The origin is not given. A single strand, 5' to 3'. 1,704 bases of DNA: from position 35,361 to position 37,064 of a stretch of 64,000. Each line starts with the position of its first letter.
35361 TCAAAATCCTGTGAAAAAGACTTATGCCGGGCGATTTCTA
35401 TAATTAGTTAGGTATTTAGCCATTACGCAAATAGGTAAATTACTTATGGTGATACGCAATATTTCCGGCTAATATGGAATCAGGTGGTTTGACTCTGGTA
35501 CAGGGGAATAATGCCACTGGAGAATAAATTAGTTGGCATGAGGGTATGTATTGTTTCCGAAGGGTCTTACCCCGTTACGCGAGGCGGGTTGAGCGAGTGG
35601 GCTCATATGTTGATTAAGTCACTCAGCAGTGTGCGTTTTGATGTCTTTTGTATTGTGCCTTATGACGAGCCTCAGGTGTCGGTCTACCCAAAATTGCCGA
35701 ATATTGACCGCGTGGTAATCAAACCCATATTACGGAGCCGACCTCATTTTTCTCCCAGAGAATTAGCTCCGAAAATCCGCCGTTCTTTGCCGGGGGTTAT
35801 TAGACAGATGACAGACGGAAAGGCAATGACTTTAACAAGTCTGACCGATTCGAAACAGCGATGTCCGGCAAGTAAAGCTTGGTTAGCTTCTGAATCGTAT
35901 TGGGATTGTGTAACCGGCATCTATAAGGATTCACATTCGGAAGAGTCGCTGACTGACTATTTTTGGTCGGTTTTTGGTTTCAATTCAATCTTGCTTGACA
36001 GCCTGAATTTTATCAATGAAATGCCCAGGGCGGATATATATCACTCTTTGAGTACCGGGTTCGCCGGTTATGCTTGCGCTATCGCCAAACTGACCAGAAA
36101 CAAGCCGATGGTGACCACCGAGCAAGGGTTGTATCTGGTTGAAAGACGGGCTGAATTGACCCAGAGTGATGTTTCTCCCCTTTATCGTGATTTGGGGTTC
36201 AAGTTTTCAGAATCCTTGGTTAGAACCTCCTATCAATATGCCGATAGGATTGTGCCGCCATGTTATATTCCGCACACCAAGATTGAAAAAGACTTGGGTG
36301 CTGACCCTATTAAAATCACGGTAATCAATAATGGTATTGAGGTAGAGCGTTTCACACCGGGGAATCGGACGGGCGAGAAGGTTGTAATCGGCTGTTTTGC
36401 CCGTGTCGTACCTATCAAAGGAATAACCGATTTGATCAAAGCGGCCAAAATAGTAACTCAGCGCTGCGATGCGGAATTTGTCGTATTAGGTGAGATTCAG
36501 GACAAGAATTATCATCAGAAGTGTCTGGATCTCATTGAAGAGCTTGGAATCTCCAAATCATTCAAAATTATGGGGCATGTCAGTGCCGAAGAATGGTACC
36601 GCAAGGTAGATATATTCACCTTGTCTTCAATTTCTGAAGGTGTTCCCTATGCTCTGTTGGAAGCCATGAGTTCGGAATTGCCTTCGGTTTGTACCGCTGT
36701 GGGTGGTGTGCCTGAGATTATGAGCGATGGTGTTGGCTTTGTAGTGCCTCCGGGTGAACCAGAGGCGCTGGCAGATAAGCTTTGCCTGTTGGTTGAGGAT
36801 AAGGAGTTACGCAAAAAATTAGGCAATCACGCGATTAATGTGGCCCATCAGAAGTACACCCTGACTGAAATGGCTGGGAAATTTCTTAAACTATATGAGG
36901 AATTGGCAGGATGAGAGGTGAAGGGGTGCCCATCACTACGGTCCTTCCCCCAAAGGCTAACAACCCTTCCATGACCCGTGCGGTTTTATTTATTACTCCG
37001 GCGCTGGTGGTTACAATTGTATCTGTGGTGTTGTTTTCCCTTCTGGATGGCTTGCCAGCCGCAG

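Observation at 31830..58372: Pel/GAG-like surface-polysaccharide locus built around a pelF-pelG pair but lacking every other Pel component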

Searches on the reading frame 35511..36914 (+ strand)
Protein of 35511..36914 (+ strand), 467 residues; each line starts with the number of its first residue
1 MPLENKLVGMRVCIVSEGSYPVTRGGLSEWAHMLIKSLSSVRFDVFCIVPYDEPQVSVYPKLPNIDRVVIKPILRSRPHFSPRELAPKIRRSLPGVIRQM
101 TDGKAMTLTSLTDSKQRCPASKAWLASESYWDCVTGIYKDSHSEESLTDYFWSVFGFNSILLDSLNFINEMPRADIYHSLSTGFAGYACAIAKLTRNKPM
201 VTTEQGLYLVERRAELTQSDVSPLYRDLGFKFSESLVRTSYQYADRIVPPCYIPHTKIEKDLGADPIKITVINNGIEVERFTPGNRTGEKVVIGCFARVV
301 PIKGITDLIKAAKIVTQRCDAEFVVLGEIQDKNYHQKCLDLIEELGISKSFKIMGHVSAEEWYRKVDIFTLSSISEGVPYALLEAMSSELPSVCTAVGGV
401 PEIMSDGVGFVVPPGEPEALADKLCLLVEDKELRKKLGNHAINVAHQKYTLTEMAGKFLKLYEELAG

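Call 3: search_protein_families(library=pfam, proteins=[window:35511-36914:+], max_evalue=0.01)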
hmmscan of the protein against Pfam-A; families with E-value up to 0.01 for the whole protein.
window:35511-36914:+ (467 aa): 5 families
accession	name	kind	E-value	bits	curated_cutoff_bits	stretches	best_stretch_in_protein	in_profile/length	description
PF11997.14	DUF3492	-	2.4e-49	169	23.3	1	10-266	1-267/268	Domain of unknown function (DUF3492)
PF00534.26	Glycos_transf_1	-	1.1e-31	110.1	26.4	1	286-442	11-170/172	Glycosyl transferases group 1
PF13692.12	Glyco_trans_1_4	-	6.4e-30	104.7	27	1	292-430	3-142/142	Glycosyl transferases group 1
PF13439.12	Glyco_transf_4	-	1.1e-10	42.2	28.5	1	171-280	71-170/170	Glycosyltransferase Family 4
PF13579.12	Glyco_trans_4_4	-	0.0022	18.8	29.7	1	172-275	70-158/158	Glycosyl transferase 4-like domain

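Call 10: find_encoding_contigs(protein=window:35511-36914:+, flank=10000, max_places=6)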
Protein window:35511-36914:+ (467 aa): no gene with exactly this product is on record in the collection.

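Call 29: find_related_loci(query=window:35511-36914:+, collection=genome_contigs, flank=10000)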
Query window:35511-36914:+ (467 aa) in genome_contigs; peptide patterns used: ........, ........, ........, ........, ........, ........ (x = any residue, [..] = any of these).
42 stretches matched a pattern; 3 encode a relative of the query (tblastn E <= 1e-3); 3 distinct loci.
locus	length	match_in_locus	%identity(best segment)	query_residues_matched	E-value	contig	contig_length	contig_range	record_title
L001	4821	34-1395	56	11-465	1e-178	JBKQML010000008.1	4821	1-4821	MAG: Dehalococcoidales bacterium isolate LABRr1A1B1C__bin_136 LABRr1A1B1C_000000015714, whole genome shotgun sequence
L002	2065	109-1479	54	10-465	0e+0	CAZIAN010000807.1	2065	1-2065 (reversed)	MAG TPA_asm: uncultured Pirellulales bacterium isolate binchicken_co81_115 genome assembly, contig: NODE_128600_length_2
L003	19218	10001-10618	24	274-463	2e-11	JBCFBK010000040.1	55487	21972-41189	MAG: Prolixibacteraceae bacterium isolate concoct.bin.21 NODE_316_length_55487_cov_3.281382, whole genome shotgun sequen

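Call 32: search_protein_families(library=pfam, proteins=[L001:1400-2743:+, L001:2769-3671:+, L001:3806-4783:-], max_evalue=0.01)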
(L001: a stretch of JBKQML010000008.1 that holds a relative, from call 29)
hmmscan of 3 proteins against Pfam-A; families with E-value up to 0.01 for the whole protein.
L001:1400-2743:+ (447 aa): 1 family
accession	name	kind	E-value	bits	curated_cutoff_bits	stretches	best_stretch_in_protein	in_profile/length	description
PF16933.10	PelG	-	1.2e-13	51.2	29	1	30-440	34-452/452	Putative exopolysaccharide Exporter (EPS-E)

L001:2769-3671:+ (300 aa): 9 families
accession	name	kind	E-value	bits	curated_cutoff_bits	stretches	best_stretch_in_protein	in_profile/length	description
PF02719.21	Polysacc_synt_2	-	7.4e-66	222.7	20.2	1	4-266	1-280/293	Polysaccharide biosynthesis protein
PF01370.27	Epimerase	-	3.9e-21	76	20.9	1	4-216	1-237/240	NAD dependent epimerase/dehydratase family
PF16363.11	GDP_Man_Dehyd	-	3.2e-20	73.3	27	1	5-239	1-268/332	GDP-mannose 4,6 dehydratase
PF04321.23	RmlD_sub_bind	-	3.7e-17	62.8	27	1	3-212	2-202/287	RmlD substrate binding domain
PF01073.25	3Beta_HSD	-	1.2e-14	54.5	22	1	5-108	1-102/280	3-beta hydroxysteroid dehydrogenase/isomerase family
PF07993.18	NAD_binding_4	-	7.4e-12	45.4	20.1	2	6-119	1-137/258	Male sterility protein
PF13460.12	NAD_binding_10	-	1.4e-09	38.5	27.2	1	8-166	1-106/184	NAD(P)H-binding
PF03435.24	Sacchrp_dh_NADP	-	0.0033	18.2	25.1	1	5-79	2-76/129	Saccharopine dehydrogenase NADP binding domain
PF00106.31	adh_short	-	0.0081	16.1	26.6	0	3-81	2-87/195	short chain dehydrogenase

L001:3806-4783:- (325 aa): 7 families
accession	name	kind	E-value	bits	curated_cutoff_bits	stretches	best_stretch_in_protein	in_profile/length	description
PF01370.27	Epimerase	-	7.7e-63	212.5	20.9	1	3-234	1-240/240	NAD dependent epimerase/dehydratase family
PF16363.11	GDP_Man_Dehyd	-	6.7e-53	180.7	27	1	4-296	1-331/332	GDP-mannose 4,6 dehydratase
PF01073.25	3Beta_HSD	-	5.1e-21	75.4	22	1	4-224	1-230/280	3-beta hydroxysteroid dehydrogenase/isomerase family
PF02719.21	Polysacc_synt_2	-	8e-18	65.1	20.2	1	3-224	1-218/293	Polysaccharide biosynthesis protein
PF04321.23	RmlD_sub_bind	-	2.4e-17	63.4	27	1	1-176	1-157/287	RmlD substrate binding domain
PF07993.18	NAD_binding_4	-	1.4e-09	37.9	20.1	1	65-210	88-249/258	Male sterility protein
PF13460.12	NAD_binding_10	-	0.00025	21.4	27.2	1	7-169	1-145/184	NAD(P)H-binding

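Call 41: search_protein_families(library=ncbifam, proteins=[window:35511-36914:+], max_evalue=0.00001)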
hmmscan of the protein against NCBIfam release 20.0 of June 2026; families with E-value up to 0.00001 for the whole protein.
window:35511-36914:+ (467 aa): 34 families (the best 25 are shown)
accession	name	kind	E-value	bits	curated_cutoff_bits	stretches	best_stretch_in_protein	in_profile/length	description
NF038011.1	PelF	equivalog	3.9e-59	201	100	1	12-462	2-489/489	GT4 family glycosyltransferase PelF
TIGR03088.1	stp2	hypoth_equivalog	5.5e-34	117.8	409.05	1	259-465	152-373/374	TIGR03088 family PEP-CTERM/XrtA system glycosyltransferase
NF041876.1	EPS_EpsE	equivalog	7.4e-31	107.8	400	1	258-455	176-386/389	exopolysaccharide biosynthesis GT4 family glycosyltransferase EpsE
TIGR03999.1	thiol_BshA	equivalog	3.4e-24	85.5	273.7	1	268-465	168-373/375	N-acetyl-alpha-D-glucosaminyl L-malate synthase BshA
TIGR03449.1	mycothiol_MshA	equivalog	1.2e-19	70.5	462.5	1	255-465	176-403/406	D-inositol-3-phosphate glycosyltransferase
NF038229.1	Glyco4_Geo_Pelo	equivalog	1.7e-18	66.7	400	1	225-465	92-336/338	GPMC system family 4 glycosyltransferase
TIGR02149.1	glgA_Coryne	subfamily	1.9e-18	66.8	302.4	1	165-465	75-390/391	glycogen synthase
NF047684.1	TeichurnBiosyTuaC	equivalog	5.5e-18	65.1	550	1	289-465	218-389/391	teichuronic acid biosynthesis protein TuaC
NF041010.1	glycosy_Agl16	equivalog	1.1e-17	63.9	575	1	261-465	150-351/352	glycosylation protein Agl16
NF038298.1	EPS_HpsO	equivalog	1e-14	54.1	575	1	288-465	199-387/388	hormogonium polysaccharide biosynthesis glycosyltransferase HpsO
NF038295.1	EPS_HpsP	equivalog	1.4e-14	53.9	550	1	290-465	207-387/388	hormogonium polysaccharide biosynthesis glycosyltransferase HpsP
TIGR04005.1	wcaL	equivalog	5.8e-13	48.5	537.6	1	260-434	190-376/406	colanic acid biosynthesis glycosyltransferase WcaL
TIGR04063.1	stp3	hypoth_equivalog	2.8e-12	46.2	442.05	1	262-465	175-395/397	TIGR04063 family PEP-CTERM/XrtA system glycosyltransferase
TIGR04157.1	glyco_rSAM_CFB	subfamily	3.2e-12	46.1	400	1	241-462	167-406/406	TIGR04157 family glycosyltransferase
NF050056.1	ProtGlycPglH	equivalog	4.7e-12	45.6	600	1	269-465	159-353/354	GalNAc-alpha-(1->4)-GalNAc-alpha-(1->3)-diNAcBac-PP-undecaprenol alpha-1,4-N-acetyl-D-galactosaminyltransferase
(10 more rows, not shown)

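Call 67: list_cluster_members(proteins=[window:35511-36914:+, window:36911-38290:+, window:38287-39111:+, window:46563-49922:+, window:55703-56995:-, window:53367-55427:-, window:57452-58372:+, window:31830-32837:+, window:50726-52498:-, window:29434-30777:-])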
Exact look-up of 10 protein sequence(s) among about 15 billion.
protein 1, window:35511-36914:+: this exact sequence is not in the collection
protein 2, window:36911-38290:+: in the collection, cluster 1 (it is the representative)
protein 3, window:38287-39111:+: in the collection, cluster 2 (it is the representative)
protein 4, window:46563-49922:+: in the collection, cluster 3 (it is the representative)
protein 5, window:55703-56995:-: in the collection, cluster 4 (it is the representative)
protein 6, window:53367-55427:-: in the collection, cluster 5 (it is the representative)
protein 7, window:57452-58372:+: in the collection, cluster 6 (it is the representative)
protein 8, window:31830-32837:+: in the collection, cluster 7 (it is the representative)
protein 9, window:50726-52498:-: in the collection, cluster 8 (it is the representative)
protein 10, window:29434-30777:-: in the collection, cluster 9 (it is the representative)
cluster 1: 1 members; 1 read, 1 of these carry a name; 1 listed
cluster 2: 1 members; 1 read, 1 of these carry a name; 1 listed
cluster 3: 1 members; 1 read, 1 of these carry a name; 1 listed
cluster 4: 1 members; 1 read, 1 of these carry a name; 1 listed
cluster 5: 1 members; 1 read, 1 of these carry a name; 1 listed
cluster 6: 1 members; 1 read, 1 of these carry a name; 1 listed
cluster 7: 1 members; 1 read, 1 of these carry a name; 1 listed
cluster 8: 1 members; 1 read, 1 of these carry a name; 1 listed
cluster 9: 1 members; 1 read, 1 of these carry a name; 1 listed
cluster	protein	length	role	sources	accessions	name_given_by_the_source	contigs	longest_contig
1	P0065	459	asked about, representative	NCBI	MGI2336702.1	MAG: exopolysaccharide Pel transporter PelG [Dehalogenimonas sp.]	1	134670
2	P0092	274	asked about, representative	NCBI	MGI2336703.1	MAG: polysaccharide biosynthesis protein [Dehalogenimonas sp.]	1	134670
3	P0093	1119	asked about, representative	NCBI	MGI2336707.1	MAG: hypothetical protein ACRKGH_08750 [Dehalogenimonas sp.]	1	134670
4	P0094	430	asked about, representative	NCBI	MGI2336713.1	MAG: hypothetical protein ACRKGH_08780 [Dehalogenimonas sp.]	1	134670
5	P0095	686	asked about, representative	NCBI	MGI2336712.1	MAG: Ig-like domain-containing protein [Dehalogenimonas sp.]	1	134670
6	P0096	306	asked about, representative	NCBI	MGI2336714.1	MAG: NAD-dependent epimerase/dehydratase family protein [Dehalogenimonas sp.]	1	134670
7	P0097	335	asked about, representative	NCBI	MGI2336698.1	MAG: NAD-dependent epimerase/dehydratase family protein [Dehalogenimonas sp.]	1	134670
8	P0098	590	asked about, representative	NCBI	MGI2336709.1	MAG: glutamine--fructose-6-phosphate transaminase (isomerizing) [Dehalogenimonas sp.]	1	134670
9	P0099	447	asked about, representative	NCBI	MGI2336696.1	MAG: phosphoglucosamine mutase [Dehalogenimonas sp.]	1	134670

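Call 77: search_dna_similar(query=window:35511-36914:+, collection=plasmids, mode=protein, max_evalue=1e-20, max_rows=25)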
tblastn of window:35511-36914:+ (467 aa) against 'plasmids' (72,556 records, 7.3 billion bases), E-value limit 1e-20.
Records with a match: 44; places in all: 44; records where one place covers at least 80% of the query: 38.
Best place of each record, by identity: <60% 44.
By first word of the organism name: Caballeronia 4; Cupriavidus 4; Streptomyces 4; Deinococcus 4; Burkholderia 4; Cereibacter 3; Sulfitobacter 3; Azospirillum 3; Cetobacterium 2; Methanosarcina 2; and 10 more.
By predicted mobility (MOB-suite, as given by PLSDB): non-mobilizable 36; mobilizable 6; conjugative 2.
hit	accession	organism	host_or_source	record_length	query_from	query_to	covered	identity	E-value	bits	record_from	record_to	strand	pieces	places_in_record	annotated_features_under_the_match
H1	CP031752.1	Cereibacter sphaeroides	cell culture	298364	12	465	97%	29.7%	2e-48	186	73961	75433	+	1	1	DUF3492 domain-containing protein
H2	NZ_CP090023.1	Cereibacter azotoformans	cell culture,Aquaculture sediment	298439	12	465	97%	29.7%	2e-48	186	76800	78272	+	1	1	pelF: GT4 family glycosyltransferase PelF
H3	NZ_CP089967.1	Cereibacter azotoformans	Owen's River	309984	12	465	97%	29.7%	7e-48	184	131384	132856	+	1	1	pelF: GT4 family glycosyltransferase PelF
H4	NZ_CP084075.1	Fusobacterium vincentii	-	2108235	12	466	97%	29.5%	1e-47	183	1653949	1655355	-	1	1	none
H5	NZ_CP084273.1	Caballeronia grimmiae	Leptoglossus zonatus,Cell culture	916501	12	467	98%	29.0%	3e-43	170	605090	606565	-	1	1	pelF: GT4 family glycosyltransferase PelF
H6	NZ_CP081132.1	Sulfitobacter sp. W074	-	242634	12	466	97%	28.9%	2e-46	180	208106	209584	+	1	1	pelF: GT4 family glycosyltransferase PelF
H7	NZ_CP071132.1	Caballeronia sp. M1242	Homo sapiens,ETA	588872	12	467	98%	28.8%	4e-41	164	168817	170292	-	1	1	pelF: GT4 family glycosyltransferase PelF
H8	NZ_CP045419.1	Pseudoalteromonas sp. THAF3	pure culture,Surface of a polyethylene ...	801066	12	464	97%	28.9%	3e-48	185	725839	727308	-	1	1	pelF: GT4 family glycosyltransferase PelF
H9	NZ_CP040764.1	Paracoccus liaowanqingii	Tibetan antelope,cell culture,feces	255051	12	465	97%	28.8%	7e-44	172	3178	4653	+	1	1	pelF: GT4 family glycosyltransferase PelF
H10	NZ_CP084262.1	Caballeronia sp. SL2Y3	Jalysus wickhami,Cell culture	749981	12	467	98%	28.6%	3e-40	161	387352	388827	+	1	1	pelF: GT4 family glycosyltransferase PelF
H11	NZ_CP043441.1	Cupriavidus campinensis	cell culture,soil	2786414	12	465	97%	28.6%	8e-40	160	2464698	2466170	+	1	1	none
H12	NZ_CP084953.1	Sulfitobacter indolifex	cell culture,Seawater from the North ...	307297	12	466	97%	28.4%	6e-47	181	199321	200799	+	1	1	pelF: GT4 family glycosyltransferase PelF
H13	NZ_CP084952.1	Sulfitobacter indolifex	cell culture,Seawater from the North ...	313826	12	466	97%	28.4%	6e-47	181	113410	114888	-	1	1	pelF: GT4 family glycosyltransferase PelF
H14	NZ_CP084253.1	Caballeronia sp. Sq4a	Anasa tristis,Cell culture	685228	12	465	97%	28.3%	2e-39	159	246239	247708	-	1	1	pelF: GT4 family glycosyltransferase PelF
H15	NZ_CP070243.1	Streptomyces californicus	DSMZ Isolate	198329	11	466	98%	27.8%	1e-34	145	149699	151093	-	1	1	pelF: GT4 family glycosyltransferase PelF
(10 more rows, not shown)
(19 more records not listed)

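Call 79: get_annotated_region(hit=H15, flank=9000)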
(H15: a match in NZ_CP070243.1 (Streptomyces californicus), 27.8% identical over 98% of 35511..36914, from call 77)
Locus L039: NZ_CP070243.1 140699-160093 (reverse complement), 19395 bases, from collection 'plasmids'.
description: Streptomyces californicus strain FDAARGOS_1209 plasmid unnamed2
organism: Streptomyces californicus (NCBI taxid 67351)
taxonomy: Bacteria; Actinomycetota; Actinomycetes; Kitasatosporales; Streptomycetaceae; Streptomyces; Streptomyces californicus
host: -; source: DSMZ Isolate; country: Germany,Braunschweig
typing (MOB-suite, as given by PLSDB): non-mobilizable
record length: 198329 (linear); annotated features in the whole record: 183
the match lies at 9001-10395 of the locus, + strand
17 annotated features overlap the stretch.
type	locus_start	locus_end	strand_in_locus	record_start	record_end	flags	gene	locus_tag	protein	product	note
CDS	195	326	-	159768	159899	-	-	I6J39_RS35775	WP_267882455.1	hypothetical protein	-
CDS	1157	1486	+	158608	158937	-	-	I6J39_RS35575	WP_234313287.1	hypothetical protein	-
CDS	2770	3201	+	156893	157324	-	-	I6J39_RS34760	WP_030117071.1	hypothetical protein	-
CDS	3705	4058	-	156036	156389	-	-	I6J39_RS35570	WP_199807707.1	hypothetical protein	-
CDS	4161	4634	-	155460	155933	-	-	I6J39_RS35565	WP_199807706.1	helix-turn-helix transcriptional regulator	-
CDS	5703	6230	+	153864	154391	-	-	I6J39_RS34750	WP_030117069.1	hypothetical protein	-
CDS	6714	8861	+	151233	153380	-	-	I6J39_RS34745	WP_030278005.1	hypothetical protein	-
CDS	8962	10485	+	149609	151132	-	pelF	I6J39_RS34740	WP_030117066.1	GT4 family glycosyltransferase PelF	-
CDS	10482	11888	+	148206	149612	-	-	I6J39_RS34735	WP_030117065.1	hypothetical protein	-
CDS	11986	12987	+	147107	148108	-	-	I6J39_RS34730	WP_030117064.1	SDR family NAD(P)-dependent oxidoreductase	-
CDS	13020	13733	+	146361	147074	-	-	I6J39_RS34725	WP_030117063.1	sugar phosphate nucleotidyltransferase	GO:0009058 - biosynthetic process [Evidence IEA]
CDS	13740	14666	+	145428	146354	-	-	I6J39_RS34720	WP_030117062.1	NAD(P)-dependent oxidoreductase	-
CDS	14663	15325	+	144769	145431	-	-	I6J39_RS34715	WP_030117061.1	spherulation-specific family 4 protein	-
CDS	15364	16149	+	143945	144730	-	-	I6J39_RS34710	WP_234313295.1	endo alpha-1,4 polygalactosaminidase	-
CDS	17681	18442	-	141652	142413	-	-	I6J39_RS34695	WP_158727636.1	hypothetical protein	-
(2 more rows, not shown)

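Call 84: search_protein_families(library=pfam, proteins=[L039:5703-6230:+, L039:6714-8861:+, L039:10482-11888:+, L039:11986-12987:+, L039:13740-14666:+, L039:14663-15325:+, L039:15364-16149:+, L039:17681-18442:-, L039:2770-3201:+], max_evalue=0.001)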
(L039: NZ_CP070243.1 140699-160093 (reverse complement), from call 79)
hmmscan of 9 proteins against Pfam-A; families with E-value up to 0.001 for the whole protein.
L039:5703-6230:+ (175 aa): 0 families

L039:6714-8861:+ (715 aa): 0 families

L039:10482-11888:+ (468 aa): 0 families

L039:11986-12987:+ (333 aa): 9 families
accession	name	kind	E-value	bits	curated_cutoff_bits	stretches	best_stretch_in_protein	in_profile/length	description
PF16363.11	GDP_Man_Dehyd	-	9e-70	236.2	27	1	9-312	2-331/332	GDP-mannose 4,6 dehydratase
PF01370.27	Epimerase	-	8.9e-61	205.8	20.9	1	8-246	2-240/240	NAD dependent epimerase/dehydratase family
PF01073.25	3Beta_HSD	-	5.1e-21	75.4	22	1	8-227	1-225/280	3-beta hydroxysteroid dehydrogenase/isomerase family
PF02719.21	Polysacc_synt_2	-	2.4e-18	66.8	20.2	1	9-264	3-247/293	Polysaccharide biosynthesis protein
PF07993.18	NAD_binding_4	-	3e-13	50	20.1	1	9-183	1-209/258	Male sterility protein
PF13460.12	NAD_binding_10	-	9.9e-13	48.8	27.2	1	11-138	1-110/184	NAD(P)H-binding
PF04321.23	RmlD_sub_bind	-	4.4e-09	36.3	27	1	9-166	5-140/287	RmlD substrate binding domain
PF05368.20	NmrA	-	1.4e-08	35.1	27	1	7-127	5-107/298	NmrA-like family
PF00106.31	adh_short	-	3.2e-07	30.5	26.6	1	7-166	3-164/195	short chain dehydrogenase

L039:13740-14666:+ (308 aa): 3 families
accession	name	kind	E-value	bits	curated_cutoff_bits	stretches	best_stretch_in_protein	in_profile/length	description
PF01370.27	Epimerase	-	2.1e-36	126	20.9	1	3-224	1-240/240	NAD dependent epimerase/dehydratase family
PF16363.11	GDP_Man_Dehyd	-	2.2e-20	73.9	27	1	41-286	57-328/332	GDP-mannose 4,6 dehydratase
PF04321.23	RmlD_sub_bind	-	1.5e-14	54.2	27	1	1-155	1-149/287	RmlD substrate binding domain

L039:14663-15325:+ (220 aa): 1 family
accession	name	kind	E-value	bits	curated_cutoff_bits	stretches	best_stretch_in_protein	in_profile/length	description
PF12138.14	Spherulin4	-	3.1e-34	119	30.2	1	3-181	2-195/239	Spherulation-specific family 4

L039:15364-16149:+ (261 aa): 1 family
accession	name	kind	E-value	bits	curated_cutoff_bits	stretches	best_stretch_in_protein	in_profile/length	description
PF03537.19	Glyco_hydro_114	-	1.1e-86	290.3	27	1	39-254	2-227/231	Glycoside-hydrolase family GH114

L039:17681-18442:- (253 aa): 0 families

L039:2770-3201:+ (143 aa): 0 families

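Call 88: get_annotated_region(hit=H4, flank=9000)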
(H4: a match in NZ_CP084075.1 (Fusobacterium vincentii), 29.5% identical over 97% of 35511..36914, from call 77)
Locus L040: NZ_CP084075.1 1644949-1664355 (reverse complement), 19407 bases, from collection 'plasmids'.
description: Fusobacterium vincentii strain SB055 plasmid pSB055A, complete sequence
organism: Fusobacterium vincentii (NCBI taxid 155615)
taxonomy: Bacteria; Fusobacteriota; Fusobacteriia; Fusobacteriales; Fusobacteriaceae; Fusobacterium; Fusobacterium vincentii
host: -; source: -; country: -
typing (MOB-suite, as given by PLSDB): non-mobilizable
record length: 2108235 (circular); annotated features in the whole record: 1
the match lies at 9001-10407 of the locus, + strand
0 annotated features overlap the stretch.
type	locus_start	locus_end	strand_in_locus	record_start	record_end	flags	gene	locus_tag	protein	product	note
